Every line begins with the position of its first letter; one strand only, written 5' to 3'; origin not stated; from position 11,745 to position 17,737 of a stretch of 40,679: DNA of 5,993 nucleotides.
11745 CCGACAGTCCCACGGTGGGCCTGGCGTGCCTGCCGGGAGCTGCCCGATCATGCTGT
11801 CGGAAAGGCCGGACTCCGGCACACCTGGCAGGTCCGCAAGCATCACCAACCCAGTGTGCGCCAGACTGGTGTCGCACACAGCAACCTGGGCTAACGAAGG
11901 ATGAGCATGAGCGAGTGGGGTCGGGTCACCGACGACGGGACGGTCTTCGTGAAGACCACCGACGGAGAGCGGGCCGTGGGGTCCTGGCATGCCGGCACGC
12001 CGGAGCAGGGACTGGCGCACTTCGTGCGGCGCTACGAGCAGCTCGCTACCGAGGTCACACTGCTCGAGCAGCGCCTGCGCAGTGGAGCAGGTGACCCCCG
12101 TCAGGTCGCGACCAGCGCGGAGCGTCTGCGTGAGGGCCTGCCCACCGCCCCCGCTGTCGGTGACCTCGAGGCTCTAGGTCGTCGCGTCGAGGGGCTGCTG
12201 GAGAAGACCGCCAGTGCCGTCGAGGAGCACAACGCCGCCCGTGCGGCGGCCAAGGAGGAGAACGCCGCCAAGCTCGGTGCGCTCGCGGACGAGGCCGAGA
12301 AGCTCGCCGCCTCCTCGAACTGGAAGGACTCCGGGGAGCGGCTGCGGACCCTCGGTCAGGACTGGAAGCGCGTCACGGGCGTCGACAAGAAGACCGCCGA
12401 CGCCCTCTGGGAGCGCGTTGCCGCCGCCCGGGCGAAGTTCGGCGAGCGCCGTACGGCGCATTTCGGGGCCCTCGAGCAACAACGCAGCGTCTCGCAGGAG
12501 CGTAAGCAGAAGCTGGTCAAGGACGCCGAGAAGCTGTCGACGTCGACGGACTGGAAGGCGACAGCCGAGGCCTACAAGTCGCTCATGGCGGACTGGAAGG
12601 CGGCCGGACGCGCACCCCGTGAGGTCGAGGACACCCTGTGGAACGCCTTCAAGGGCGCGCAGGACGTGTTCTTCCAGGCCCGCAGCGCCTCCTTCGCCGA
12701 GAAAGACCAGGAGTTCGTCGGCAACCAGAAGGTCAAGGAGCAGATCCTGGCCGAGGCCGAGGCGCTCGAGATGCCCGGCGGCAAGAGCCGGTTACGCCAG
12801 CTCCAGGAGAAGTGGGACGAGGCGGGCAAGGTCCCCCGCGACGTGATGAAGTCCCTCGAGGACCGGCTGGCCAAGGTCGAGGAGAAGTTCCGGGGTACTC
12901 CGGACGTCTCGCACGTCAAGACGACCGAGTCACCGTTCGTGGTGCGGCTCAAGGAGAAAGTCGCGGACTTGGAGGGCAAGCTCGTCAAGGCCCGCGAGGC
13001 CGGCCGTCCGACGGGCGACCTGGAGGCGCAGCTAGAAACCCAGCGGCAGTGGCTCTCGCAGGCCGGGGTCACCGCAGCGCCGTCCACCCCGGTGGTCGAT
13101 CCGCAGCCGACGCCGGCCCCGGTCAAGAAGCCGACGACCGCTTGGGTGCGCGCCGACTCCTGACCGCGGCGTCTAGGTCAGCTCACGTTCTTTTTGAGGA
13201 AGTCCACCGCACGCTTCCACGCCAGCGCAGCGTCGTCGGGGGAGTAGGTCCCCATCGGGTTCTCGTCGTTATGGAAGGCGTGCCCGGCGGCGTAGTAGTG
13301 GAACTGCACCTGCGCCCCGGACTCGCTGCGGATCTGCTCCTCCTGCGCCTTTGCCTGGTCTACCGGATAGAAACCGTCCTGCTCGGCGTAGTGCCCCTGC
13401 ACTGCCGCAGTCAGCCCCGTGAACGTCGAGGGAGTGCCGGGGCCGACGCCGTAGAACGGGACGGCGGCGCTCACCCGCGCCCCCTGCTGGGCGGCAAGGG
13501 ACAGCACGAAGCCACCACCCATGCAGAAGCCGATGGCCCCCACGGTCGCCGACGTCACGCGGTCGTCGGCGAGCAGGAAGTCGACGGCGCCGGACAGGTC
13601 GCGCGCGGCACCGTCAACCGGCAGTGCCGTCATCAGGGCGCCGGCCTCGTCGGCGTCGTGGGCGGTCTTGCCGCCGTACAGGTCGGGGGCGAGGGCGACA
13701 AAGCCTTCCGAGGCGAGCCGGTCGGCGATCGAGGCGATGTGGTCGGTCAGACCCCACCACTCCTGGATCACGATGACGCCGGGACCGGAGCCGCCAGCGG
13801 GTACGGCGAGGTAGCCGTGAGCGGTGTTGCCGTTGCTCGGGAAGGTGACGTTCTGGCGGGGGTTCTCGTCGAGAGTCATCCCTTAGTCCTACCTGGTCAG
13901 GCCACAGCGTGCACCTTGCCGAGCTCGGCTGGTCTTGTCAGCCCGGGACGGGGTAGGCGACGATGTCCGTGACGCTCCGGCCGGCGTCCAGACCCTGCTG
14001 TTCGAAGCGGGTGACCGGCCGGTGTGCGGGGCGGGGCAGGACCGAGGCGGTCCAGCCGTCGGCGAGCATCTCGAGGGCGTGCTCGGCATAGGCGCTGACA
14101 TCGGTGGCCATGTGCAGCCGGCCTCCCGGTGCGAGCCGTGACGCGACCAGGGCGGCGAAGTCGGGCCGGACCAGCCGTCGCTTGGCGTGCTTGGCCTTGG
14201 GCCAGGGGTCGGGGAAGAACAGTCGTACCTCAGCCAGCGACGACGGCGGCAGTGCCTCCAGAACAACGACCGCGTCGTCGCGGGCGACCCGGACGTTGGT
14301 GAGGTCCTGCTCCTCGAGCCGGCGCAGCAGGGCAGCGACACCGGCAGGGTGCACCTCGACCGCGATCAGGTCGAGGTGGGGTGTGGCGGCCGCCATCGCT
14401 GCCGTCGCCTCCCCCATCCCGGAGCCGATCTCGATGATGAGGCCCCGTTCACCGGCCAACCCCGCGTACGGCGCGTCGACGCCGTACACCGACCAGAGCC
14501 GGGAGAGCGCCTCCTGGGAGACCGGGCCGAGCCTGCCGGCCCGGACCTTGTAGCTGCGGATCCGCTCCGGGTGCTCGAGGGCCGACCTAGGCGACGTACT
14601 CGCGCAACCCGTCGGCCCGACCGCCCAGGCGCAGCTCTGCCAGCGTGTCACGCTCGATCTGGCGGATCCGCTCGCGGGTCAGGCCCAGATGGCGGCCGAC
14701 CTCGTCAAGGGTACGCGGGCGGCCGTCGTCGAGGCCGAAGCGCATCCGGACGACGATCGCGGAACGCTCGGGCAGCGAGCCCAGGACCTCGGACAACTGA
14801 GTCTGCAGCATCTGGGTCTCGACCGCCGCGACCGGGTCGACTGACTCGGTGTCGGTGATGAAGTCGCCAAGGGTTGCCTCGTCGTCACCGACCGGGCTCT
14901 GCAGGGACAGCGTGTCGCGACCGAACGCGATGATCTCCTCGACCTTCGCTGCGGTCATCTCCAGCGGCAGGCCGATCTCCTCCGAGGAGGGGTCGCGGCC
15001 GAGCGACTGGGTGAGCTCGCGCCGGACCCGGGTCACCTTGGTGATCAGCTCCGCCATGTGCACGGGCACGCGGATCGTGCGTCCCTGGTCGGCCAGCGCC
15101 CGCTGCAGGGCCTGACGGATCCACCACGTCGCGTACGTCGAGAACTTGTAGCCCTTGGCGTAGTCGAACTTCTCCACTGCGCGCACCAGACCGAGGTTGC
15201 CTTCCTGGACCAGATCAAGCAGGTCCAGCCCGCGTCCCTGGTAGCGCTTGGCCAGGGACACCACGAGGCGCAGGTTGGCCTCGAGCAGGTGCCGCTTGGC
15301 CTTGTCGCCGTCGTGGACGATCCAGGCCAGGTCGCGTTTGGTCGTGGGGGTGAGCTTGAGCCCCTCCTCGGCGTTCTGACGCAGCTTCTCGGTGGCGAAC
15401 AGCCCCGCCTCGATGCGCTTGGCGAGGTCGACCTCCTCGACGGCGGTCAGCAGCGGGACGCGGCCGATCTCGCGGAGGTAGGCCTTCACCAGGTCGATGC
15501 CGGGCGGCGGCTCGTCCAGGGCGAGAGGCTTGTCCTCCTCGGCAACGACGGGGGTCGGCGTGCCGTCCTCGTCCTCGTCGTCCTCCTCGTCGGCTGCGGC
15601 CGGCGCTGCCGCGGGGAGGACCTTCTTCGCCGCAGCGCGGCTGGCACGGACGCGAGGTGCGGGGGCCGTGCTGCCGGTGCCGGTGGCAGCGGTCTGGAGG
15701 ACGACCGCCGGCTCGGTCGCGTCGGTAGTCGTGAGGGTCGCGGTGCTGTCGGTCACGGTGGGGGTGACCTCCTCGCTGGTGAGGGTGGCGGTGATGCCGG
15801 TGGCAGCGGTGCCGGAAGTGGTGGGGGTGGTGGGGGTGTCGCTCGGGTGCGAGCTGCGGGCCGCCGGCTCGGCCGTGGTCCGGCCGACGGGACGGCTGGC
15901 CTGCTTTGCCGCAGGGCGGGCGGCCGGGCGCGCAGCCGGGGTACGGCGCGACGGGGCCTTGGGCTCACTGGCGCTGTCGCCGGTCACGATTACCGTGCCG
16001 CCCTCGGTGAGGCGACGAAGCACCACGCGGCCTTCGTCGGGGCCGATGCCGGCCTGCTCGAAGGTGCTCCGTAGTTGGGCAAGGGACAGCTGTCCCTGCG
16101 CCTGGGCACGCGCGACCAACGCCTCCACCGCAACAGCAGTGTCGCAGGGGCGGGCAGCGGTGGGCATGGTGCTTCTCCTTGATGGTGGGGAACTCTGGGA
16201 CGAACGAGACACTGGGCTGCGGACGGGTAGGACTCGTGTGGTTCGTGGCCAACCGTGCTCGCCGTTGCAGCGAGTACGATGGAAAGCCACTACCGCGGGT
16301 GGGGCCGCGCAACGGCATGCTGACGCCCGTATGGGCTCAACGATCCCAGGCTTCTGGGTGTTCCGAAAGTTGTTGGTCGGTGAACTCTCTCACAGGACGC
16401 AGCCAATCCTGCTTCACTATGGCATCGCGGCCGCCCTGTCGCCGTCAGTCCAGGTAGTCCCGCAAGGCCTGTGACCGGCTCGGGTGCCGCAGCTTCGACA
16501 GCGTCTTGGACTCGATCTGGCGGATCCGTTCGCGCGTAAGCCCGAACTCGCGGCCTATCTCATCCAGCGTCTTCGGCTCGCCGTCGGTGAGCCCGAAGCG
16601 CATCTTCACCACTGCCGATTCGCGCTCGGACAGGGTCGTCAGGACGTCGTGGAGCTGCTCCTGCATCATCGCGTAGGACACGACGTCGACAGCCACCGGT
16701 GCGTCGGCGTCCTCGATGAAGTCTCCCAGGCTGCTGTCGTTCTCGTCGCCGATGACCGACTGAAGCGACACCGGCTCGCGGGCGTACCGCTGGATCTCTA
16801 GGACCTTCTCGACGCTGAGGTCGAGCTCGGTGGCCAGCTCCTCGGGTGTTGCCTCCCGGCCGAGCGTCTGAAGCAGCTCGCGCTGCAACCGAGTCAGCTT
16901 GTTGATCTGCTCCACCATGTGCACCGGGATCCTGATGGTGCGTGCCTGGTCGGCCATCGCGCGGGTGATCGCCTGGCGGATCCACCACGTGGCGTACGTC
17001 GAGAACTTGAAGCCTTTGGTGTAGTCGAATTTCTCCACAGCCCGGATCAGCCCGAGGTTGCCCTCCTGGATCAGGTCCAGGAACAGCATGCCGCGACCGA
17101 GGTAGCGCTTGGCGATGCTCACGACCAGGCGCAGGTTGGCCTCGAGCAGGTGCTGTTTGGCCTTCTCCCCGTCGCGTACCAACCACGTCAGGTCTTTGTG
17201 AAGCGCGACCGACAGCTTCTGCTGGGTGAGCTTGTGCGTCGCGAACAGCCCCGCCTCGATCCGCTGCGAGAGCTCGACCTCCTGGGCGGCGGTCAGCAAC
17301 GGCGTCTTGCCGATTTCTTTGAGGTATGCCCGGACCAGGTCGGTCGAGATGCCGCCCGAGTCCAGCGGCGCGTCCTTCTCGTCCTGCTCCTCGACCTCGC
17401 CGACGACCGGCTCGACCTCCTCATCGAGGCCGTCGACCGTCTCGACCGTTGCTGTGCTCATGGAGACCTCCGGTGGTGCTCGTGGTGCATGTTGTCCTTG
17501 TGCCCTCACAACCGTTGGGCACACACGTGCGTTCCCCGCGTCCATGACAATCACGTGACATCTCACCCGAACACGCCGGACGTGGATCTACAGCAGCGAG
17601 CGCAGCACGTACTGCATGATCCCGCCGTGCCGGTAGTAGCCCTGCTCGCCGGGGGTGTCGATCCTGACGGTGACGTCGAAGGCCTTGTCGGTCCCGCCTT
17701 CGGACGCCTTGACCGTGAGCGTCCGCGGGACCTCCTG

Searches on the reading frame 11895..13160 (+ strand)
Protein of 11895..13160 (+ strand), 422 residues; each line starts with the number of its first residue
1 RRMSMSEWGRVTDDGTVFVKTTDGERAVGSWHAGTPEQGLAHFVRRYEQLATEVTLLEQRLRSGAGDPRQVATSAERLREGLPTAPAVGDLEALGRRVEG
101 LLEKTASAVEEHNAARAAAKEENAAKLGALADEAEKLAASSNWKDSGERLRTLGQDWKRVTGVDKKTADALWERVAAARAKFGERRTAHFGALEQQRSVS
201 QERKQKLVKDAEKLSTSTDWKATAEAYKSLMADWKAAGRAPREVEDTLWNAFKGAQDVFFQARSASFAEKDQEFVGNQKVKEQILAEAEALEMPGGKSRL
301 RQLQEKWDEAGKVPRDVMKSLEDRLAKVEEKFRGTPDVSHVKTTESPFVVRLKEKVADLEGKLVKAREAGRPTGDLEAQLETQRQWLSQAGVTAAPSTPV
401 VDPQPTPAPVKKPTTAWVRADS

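Call 24: search_protein_families(library=pfam, proteins=[window:11895-13160:+], max_evalue=0.001)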
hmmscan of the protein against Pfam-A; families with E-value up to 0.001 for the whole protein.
window:11895-13160:+ (422 aa): 1 family
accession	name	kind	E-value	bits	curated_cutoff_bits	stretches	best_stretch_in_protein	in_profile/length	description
PF03993.17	DUF349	-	4.1e-49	165.2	23.9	3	248-316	2-75/75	Domain of Unknown Function (DUF349)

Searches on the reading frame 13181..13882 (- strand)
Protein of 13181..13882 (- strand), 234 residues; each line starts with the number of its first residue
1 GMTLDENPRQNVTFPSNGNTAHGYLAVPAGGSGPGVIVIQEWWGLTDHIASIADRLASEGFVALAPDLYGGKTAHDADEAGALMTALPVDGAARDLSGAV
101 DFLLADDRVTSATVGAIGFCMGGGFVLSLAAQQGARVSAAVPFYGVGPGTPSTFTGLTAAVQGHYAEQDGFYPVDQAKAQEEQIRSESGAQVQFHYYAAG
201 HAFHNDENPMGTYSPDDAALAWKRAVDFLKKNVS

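Call 25: search_protein_families(library=pfam, proteins=[window:13181-13882:-], max_evalue=0.001)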
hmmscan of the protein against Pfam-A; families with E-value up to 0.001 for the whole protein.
window:13181-13882:- (234 aa): 3 families
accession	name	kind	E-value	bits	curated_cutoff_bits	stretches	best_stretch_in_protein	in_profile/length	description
PF01738.24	DLH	-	2.2e-49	168.4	21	1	23-231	3-215/217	Dienelactone hydrolase family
PF12740.14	PETase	-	7.3e-06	26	28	1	30-175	51-185/263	PET hydrolase-like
PF08840.17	BAAT_C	-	0.00087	19.8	20.9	0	99-145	9-54/210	BAAT / Acyl-CoA thioester hydrolase C terminal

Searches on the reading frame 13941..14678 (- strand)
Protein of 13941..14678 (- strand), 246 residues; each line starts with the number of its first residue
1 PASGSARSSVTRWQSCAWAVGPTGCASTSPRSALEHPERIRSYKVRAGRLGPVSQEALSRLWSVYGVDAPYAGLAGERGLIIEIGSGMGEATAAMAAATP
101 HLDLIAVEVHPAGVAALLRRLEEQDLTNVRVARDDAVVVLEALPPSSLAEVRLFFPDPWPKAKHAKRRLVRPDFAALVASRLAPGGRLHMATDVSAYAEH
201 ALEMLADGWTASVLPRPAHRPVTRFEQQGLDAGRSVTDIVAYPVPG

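Call 25: search_protein_families(library=pfam, proteins=[window:13941-14678:-], max_evalue=0.001)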
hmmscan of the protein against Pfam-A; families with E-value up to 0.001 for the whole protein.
window:13941-14678:- (246 aa): 5 families
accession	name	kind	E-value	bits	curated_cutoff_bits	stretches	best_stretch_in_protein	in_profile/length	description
PF02390.23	Methyltransf_4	-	5.8e-44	150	24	1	80-238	4-172/173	Putative methyltransferase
PF13649.12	Methyltransf_25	-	0.00018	22.6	27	1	81-136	1-55/97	Methyltransferase domain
PF08242.18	Methyltransf_12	-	0.00022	22.3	30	0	82-133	1-55/98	Methyltransferase domain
PF13578.12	Methyltransf_24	-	0.00064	21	26.3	0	82-189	1-101/105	Methyltransferase domain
PF05175.20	MTS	-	0.00079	19.5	23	0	78-201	32-149/170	Methyltransferase small domain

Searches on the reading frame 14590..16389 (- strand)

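Call 25: search_protein_families(library=pfam, proteins=[window:14590-16389:-], max_evalue=0.001)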
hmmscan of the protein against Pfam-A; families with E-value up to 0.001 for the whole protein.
window:14590-16389:- (600 aa): 4 families
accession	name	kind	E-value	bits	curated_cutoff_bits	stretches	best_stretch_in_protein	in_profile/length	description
PF04542.20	Sigma70_r2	-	3.9e-24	84.7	24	1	368-438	1-71/71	Sigma-70 region 2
PF04539.22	Sigma70_r3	-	5.9e-20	71.6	25.3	1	447-521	1-76/78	Sigma-70 region 3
PF00140.25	Sigma70_r1_2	-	9.2e-16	58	22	1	299-332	1-34/34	Sigma-70 factor, region 1.2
PF04545.22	Sigma70_r4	-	2e-15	56.5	24.1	1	535-587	1-49/50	Sigma-70, region 4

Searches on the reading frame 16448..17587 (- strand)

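Call 25: search_protein_families(library=pfam, proteins=[window:16448-17587:-], max_evalue=0.001)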
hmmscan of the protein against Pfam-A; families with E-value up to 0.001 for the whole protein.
window:16448-17587:- (380 aa): 4 families
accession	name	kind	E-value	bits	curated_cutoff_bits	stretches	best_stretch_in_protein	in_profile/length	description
PF04539.22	Sigma70_r3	-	7.1e-27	93.8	25.3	1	226-301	1-76/78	Sigma-70 region 3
PF04542.20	Sigma70_r2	-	2.2e-24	85.5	24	1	147-217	1-71/71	Sigma-70 region 2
PF04545.22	Sigma70_r4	-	6.1e-20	70.9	24.1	1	316-368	2-50/50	Sigma-70, region 4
PF00140.25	Sigma70_r1_2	-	1.5e-16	60.5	22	1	83-116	1-34/34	Sigma-70 factor, region 1.2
